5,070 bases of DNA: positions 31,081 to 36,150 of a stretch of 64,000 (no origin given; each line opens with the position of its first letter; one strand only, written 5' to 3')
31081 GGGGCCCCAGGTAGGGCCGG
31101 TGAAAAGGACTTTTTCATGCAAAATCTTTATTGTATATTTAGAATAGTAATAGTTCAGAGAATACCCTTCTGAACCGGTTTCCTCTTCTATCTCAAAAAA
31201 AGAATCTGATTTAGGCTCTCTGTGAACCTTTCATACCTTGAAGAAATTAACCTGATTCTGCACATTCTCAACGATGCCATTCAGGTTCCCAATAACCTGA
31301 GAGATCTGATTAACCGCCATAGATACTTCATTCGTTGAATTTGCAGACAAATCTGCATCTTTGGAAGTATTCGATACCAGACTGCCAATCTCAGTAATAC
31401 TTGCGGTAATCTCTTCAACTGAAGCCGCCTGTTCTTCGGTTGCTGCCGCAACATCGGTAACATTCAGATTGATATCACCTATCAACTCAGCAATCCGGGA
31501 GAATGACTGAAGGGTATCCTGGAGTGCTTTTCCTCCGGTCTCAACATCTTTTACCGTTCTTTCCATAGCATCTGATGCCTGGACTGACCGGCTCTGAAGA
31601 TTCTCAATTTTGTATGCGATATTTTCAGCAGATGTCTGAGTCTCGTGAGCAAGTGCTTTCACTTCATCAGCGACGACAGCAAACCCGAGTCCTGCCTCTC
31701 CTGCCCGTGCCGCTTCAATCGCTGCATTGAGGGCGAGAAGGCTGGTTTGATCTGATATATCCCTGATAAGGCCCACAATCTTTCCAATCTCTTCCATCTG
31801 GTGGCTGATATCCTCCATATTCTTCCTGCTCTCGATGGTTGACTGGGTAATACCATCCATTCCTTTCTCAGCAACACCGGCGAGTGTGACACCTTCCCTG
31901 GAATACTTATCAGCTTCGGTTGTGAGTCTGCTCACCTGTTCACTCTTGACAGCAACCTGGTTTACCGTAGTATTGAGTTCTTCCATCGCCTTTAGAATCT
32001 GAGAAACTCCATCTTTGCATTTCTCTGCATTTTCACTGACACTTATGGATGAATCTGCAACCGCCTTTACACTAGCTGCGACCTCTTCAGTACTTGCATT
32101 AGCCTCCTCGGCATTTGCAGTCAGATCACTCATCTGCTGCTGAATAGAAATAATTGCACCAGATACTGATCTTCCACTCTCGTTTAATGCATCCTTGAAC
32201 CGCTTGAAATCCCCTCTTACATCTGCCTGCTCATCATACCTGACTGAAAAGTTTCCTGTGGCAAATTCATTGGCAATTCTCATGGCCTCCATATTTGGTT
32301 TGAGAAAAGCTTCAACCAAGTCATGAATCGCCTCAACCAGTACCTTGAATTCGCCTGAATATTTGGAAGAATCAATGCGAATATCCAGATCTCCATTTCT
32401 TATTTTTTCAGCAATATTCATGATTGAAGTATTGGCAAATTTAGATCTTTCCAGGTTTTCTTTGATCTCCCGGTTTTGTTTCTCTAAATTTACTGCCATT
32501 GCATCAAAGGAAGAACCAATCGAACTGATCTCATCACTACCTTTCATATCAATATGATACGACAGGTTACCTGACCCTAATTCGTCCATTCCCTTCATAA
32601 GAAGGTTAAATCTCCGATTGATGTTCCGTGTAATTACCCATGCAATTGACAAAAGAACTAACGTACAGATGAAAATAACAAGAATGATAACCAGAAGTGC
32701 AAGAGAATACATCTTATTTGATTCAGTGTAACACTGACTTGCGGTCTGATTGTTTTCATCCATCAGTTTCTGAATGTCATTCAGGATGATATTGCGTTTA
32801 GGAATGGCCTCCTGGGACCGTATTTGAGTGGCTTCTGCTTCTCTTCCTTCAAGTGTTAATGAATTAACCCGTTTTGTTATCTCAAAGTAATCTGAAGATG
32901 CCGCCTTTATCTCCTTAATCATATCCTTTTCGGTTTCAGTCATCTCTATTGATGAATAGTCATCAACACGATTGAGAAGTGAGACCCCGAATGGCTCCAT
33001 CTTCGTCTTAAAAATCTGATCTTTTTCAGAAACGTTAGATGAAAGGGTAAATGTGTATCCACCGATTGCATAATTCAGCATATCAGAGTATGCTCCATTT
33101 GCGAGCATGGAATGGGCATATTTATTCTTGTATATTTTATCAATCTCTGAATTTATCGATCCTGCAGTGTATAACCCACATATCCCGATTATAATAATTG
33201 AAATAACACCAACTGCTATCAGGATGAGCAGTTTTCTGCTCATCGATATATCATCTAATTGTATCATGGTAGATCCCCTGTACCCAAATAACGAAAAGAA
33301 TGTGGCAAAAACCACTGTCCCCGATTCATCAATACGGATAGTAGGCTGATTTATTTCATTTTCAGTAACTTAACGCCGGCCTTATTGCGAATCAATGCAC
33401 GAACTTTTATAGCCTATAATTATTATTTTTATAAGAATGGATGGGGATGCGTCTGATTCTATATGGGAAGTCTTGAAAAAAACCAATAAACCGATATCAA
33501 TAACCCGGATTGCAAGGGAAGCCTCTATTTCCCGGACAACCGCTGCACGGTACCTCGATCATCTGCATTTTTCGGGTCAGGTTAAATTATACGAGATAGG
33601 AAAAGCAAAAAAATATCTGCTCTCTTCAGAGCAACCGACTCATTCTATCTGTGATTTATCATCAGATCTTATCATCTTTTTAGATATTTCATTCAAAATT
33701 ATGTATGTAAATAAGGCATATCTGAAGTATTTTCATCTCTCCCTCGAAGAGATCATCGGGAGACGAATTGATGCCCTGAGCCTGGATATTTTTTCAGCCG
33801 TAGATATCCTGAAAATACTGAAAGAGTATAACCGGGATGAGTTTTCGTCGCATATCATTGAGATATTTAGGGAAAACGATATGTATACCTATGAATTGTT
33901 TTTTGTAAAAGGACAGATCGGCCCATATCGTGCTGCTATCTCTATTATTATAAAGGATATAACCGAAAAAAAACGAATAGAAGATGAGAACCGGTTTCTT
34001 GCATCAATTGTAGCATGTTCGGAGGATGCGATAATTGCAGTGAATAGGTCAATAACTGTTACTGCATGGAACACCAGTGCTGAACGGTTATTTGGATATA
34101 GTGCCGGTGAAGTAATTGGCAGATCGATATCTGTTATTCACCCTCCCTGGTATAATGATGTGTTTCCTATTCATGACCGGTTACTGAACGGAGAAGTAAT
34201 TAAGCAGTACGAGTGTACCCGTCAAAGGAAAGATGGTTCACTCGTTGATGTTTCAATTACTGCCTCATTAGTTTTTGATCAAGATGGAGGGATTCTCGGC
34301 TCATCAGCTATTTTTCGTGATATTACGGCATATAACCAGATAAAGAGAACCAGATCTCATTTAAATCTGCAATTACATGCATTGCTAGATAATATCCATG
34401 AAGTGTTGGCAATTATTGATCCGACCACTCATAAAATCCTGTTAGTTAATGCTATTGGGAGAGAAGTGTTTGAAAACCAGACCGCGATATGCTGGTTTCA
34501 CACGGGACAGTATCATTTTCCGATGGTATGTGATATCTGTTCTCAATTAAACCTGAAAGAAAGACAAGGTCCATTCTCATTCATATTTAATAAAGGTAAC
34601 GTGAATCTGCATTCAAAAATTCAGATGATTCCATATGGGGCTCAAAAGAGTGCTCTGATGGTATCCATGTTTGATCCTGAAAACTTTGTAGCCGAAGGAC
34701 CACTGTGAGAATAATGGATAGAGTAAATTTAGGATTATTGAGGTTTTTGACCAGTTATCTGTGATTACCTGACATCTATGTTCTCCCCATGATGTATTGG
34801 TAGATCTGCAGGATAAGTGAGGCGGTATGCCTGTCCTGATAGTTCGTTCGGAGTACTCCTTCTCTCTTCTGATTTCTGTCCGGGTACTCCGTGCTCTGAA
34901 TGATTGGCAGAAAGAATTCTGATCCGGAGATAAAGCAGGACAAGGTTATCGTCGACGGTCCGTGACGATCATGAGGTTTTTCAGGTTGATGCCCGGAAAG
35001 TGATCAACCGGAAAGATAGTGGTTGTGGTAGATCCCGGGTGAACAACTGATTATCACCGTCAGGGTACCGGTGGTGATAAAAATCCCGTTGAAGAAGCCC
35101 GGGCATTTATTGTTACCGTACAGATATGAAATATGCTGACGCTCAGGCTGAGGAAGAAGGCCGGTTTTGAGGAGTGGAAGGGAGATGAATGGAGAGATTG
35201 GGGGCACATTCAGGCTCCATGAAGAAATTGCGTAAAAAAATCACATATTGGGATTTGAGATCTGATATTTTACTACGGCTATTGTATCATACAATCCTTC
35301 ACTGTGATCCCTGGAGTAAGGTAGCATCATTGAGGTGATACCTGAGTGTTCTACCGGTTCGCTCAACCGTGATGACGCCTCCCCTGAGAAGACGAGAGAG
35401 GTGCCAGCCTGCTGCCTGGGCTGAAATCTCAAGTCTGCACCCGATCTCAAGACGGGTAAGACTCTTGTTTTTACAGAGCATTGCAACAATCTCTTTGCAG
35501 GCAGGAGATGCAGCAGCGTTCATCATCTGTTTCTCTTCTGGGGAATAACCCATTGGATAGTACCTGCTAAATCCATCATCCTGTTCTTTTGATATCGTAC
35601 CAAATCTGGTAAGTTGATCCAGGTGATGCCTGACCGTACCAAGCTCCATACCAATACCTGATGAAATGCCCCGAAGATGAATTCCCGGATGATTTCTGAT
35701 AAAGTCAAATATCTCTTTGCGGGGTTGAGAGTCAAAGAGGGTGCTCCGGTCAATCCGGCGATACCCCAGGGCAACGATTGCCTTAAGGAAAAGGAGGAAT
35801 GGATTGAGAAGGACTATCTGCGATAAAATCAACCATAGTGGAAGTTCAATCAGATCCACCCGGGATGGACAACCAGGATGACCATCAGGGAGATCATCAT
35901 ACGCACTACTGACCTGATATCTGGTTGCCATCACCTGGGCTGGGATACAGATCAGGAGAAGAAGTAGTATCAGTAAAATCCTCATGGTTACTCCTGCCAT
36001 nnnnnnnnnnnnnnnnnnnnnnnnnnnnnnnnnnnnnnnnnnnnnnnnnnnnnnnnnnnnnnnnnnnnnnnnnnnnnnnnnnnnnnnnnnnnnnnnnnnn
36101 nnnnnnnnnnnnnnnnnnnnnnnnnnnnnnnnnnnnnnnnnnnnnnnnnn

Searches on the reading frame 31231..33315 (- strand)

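Call 106: search_protein_families(library=pfam, max_evalue=0.00001, proteins=[window:31231-33315:-])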
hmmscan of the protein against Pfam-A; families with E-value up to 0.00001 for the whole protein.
window:31231-33315:- (694 aa): 4 families
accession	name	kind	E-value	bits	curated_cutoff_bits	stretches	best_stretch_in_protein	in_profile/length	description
PF00015.26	MCPsignal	-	2.9e-43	148.1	34.6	1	494-645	19-170/172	Methyl-accepting chemotaxis protein (MCP) signalling domain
PF12729.13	4HB_MCP_1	-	5.6e-18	65.6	27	1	23-203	2-181/181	Four helix bundle sensory module for signal transduction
PF00672.30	HAMP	-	9.1e-17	61.6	25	1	227-278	1-52/53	HAMP domain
PF18947.5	HAMP_2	-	1.2e-08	35.2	24.3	1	318-379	1-60/67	HAMP domain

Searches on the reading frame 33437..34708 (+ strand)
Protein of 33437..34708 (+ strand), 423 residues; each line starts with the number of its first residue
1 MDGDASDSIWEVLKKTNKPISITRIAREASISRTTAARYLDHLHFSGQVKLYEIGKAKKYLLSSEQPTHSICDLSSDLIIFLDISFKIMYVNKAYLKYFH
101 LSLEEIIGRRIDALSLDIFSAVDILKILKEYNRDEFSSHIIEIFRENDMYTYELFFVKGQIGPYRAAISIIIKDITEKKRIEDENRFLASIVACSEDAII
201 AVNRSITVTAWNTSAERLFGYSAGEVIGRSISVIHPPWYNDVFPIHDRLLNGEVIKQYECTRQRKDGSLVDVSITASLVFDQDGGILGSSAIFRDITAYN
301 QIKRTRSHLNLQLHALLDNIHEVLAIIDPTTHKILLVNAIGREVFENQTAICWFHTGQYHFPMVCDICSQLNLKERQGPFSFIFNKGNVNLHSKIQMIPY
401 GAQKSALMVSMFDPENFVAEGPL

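Call 106: search_protein_families(library=pfam, max_evalue=0.00001, proteins=[window:33437-34708:+])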
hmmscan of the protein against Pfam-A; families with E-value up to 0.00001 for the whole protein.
window:33437-34708:+ (423 aa): 7 families
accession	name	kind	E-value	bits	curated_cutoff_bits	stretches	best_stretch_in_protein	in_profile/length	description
PF00989.32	PAS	-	6.1e-22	78.2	22.6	1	188-296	3-113/113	PAS fold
PF13426.13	PAS_9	-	1.7e-21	76.8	27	1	198-298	3-103/103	PAS domain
PF08448.16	PAS_4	-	6e-19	68.7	23.1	1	195-298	4-107/110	PAS fold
PF13188.13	PAS_8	-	1.4e-13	50.6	21.8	0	187-239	2-55/65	PAS domain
PF08447.18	PAS_3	-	1.9e-09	38.1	25.6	1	209-287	2-83/89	PAS fold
PF24033.1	DUF7342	-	5.3e-07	30.2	31.6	1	6-65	4-63/150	Family of unknown function (DUF7342)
PF07106.19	TBPIP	-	1.2e-06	28.8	22.8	1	4-61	1-60/62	TBPIP/Hop2 winged helix domain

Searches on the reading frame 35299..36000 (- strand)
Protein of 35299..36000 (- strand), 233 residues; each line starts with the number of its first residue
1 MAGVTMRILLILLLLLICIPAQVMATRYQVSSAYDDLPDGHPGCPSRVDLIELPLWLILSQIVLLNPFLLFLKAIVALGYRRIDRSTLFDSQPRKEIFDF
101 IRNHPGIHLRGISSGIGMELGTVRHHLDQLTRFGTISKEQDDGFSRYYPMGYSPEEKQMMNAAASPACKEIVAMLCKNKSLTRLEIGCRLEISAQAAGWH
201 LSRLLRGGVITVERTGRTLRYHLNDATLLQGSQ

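Call 106: search_protein_families(library=pfam, max_evalue=0.00001, proteins=[window:35299-36000:-])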
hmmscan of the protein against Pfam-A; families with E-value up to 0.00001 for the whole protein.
window:35299-36000:- (233 aa): 3 families
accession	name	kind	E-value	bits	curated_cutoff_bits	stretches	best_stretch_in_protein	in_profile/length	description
PF24266.1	HTH_HVO_0163_N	-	3.2e-14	53.2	31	1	92-159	2-69/70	HVO_0163, N-terminal HTH domain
PF13412.12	HTH_24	-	4.1e-09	36.3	21.9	0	170-211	7-48/48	Winged helix-turn-helix DNA-binding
PF12840.13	HTH_20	-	2.2e-08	34.3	27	0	164-213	2-51/51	Helix-turn-helix domain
